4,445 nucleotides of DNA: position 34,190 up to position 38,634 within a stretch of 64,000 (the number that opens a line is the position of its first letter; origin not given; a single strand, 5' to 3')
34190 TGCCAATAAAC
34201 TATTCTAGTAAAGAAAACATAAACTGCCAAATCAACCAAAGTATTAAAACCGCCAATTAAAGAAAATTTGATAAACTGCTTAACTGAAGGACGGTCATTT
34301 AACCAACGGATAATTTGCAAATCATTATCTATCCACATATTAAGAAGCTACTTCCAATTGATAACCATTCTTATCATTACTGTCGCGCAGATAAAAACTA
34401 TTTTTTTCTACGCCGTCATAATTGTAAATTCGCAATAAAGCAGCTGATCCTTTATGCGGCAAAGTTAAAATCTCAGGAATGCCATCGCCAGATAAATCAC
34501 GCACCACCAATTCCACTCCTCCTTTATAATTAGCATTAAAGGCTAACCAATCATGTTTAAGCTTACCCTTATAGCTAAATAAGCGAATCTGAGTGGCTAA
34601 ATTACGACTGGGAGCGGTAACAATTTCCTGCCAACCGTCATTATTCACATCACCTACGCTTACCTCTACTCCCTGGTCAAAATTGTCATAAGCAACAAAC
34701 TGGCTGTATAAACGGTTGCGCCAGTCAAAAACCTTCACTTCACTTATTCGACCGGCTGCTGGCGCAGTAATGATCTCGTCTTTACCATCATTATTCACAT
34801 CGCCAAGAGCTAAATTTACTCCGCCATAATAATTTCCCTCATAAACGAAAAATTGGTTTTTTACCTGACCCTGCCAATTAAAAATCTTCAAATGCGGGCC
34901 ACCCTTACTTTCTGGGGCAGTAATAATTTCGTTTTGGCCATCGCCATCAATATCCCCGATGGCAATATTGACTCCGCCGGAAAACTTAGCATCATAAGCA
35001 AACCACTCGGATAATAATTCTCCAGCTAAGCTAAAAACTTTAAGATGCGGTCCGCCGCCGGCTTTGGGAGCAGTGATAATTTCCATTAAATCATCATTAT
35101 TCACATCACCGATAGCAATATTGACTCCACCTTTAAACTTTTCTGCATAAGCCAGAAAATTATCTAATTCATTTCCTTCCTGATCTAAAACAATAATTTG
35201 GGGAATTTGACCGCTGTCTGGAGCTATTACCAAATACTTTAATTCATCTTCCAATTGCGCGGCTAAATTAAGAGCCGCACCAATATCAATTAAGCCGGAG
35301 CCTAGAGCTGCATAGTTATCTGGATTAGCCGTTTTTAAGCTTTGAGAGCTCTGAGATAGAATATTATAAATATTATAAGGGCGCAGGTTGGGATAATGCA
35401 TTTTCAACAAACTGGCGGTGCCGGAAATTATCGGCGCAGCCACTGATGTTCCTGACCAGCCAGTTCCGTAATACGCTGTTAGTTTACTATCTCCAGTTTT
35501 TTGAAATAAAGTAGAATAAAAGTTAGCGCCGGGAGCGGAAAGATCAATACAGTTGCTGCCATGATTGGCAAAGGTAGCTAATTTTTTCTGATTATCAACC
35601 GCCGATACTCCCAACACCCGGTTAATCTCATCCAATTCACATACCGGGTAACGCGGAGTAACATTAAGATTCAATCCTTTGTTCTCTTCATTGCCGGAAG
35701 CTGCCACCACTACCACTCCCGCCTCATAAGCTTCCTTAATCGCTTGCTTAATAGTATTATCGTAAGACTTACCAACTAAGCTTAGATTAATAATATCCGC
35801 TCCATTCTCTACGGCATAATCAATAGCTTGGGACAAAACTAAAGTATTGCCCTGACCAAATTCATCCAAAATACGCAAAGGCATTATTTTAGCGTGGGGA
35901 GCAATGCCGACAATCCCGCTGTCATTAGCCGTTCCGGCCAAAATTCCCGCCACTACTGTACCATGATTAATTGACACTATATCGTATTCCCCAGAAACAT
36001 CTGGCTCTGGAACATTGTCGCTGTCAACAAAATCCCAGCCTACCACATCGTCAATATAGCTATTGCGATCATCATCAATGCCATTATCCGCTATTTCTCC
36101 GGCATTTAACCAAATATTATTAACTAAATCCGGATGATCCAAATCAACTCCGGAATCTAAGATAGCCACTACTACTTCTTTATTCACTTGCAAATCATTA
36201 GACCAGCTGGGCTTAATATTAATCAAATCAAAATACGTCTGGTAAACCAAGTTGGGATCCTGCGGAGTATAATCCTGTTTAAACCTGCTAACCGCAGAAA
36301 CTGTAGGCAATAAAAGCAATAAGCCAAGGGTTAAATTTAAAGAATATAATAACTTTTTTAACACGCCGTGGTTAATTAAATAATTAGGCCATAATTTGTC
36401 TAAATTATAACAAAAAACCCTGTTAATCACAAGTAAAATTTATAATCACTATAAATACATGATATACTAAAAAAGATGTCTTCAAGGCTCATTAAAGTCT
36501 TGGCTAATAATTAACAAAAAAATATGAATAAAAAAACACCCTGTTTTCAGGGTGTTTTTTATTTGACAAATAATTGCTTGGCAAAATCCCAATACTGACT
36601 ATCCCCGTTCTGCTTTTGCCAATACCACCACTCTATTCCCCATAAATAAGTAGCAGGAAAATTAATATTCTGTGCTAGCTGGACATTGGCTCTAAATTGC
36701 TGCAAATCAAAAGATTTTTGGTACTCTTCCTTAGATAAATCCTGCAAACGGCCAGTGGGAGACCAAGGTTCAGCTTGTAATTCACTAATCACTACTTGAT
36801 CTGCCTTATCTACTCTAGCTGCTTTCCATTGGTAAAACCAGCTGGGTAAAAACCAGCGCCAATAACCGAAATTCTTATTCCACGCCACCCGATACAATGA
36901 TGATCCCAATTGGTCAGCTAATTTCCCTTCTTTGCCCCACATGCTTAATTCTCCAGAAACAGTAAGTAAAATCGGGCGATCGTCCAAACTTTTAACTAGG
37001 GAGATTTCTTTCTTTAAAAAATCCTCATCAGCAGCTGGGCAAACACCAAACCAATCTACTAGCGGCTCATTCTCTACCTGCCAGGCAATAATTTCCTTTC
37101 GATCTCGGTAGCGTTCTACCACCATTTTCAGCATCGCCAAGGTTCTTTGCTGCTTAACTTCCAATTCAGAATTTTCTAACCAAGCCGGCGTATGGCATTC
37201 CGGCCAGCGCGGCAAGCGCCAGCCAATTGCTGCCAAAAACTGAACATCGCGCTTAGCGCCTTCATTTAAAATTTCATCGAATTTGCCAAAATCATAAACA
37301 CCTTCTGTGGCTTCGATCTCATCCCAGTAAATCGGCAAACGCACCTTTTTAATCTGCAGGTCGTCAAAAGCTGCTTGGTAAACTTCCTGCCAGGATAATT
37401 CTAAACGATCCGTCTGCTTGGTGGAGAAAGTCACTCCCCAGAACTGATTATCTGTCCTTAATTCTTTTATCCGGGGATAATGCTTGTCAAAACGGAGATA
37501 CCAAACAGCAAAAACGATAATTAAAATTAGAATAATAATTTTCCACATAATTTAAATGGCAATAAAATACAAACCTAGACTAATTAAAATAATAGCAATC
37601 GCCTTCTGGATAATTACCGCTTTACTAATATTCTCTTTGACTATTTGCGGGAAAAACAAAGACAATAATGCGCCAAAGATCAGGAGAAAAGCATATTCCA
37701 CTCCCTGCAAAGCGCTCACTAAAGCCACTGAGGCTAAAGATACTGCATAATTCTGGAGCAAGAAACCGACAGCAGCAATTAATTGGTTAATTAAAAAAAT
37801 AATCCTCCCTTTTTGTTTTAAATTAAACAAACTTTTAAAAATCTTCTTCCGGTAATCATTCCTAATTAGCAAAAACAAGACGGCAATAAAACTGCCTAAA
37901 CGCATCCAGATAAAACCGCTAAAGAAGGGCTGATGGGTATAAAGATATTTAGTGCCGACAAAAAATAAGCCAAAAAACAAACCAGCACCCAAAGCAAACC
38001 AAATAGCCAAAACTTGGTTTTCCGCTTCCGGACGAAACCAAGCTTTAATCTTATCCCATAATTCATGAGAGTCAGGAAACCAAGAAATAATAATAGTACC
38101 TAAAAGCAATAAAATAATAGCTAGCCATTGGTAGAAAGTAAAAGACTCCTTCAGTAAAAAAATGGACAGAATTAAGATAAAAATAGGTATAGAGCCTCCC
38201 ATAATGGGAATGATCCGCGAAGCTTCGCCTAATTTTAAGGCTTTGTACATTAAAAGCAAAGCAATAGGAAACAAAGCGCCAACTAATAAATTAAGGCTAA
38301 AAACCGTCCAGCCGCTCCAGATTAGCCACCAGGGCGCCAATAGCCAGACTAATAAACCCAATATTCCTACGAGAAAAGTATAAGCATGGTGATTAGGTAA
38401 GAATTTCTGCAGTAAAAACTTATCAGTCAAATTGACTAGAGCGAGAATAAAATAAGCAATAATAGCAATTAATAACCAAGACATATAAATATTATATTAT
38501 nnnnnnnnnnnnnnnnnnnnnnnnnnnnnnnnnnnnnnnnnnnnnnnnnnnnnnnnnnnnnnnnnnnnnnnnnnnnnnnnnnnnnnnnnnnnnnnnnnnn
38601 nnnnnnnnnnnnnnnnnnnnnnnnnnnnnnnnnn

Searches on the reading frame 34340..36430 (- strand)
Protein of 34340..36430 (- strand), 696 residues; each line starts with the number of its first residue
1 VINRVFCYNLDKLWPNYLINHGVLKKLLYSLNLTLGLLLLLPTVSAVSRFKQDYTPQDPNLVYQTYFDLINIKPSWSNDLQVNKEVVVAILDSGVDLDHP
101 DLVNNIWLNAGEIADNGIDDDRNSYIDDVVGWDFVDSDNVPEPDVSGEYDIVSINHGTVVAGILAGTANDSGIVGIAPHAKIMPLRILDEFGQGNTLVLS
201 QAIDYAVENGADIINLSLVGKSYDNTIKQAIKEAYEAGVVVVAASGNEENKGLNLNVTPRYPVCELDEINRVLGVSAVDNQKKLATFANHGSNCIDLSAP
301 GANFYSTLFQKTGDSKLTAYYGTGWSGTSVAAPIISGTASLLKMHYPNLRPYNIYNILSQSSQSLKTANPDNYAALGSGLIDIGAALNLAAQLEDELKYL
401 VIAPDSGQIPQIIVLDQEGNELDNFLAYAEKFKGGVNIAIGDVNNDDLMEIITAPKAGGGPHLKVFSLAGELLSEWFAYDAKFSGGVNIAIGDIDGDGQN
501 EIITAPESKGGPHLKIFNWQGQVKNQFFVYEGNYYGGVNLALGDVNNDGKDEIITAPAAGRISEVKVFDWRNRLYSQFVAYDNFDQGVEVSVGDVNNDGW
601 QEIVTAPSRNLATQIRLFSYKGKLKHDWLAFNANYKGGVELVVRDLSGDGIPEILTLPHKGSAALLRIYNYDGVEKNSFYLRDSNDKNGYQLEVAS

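Call 12: search_protein_families(library=pfam, proteins=[window:34340-36430:-], max_evalue=0.001)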
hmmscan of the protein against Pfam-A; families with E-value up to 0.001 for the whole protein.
window:34340-36430:- (696 aa): 3 families
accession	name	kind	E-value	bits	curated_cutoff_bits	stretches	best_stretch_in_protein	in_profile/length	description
PF00082.27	Peptidase_S8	-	2.2e-47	162.2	21.8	1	84-372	2-283/288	Subtilase family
PF01839.29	FG-GAP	-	1.1e-16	60.8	22.1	0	537-559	2-25/37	FG-GAP repeat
PF13517.12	FG-GAP_3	-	4e-16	59.8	26.9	3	544-604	1-60/61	FG-GAP-like repeat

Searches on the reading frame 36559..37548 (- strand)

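Call 12: search_protein_families(library=pfam, proteins=[window:36559-37548:-], max_evalue=0.001)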
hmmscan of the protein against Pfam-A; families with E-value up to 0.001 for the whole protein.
window:36559-37548:- (329 aa): 3 families
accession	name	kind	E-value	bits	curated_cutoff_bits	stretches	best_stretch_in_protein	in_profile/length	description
PF02449.21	Glyco_hydro_42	-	1.4e-08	34.9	21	0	134-177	110-154/376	Beta-galactosidase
PF00331.26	Glyco_hydro_10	-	0.00011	22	22.1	1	73-164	45-131/311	Glycosyl hydrolase family 10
PF00150.24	Cellulase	-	0.00073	19.6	23.5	0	55-164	24-132/272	Cellulase (glycosyl hydrolase family 5)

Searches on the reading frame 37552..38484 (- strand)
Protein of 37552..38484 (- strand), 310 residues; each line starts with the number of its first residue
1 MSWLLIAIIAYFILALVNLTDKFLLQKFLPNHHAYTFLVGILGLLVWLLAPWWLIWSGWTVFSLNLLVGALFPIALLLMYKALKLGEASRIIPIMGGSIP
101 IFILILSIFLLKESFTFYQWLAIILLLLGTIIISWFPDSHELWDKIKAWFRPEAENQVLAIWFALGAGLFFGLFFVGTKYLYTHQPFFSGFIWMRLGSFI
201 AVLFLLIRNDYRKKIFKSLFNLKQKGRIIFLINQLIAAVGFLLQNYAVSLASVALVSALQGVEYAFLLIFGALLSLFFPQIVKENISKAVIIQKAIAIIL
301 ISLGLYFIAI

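Call 12: search_protein_families(library=pfam, proteins=[window:37552-38484:-], max_evalue=0.001)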
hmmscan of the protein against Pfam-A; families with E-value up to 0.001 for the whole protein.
window:37552-38484:- (310 aa): 1 family
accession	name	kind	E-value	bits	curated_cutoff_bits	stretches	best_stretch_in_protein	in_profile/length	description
PF00892.27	EamA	-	6e-17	62.6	28.2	2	2-134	2-134/135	EamA-like transporter family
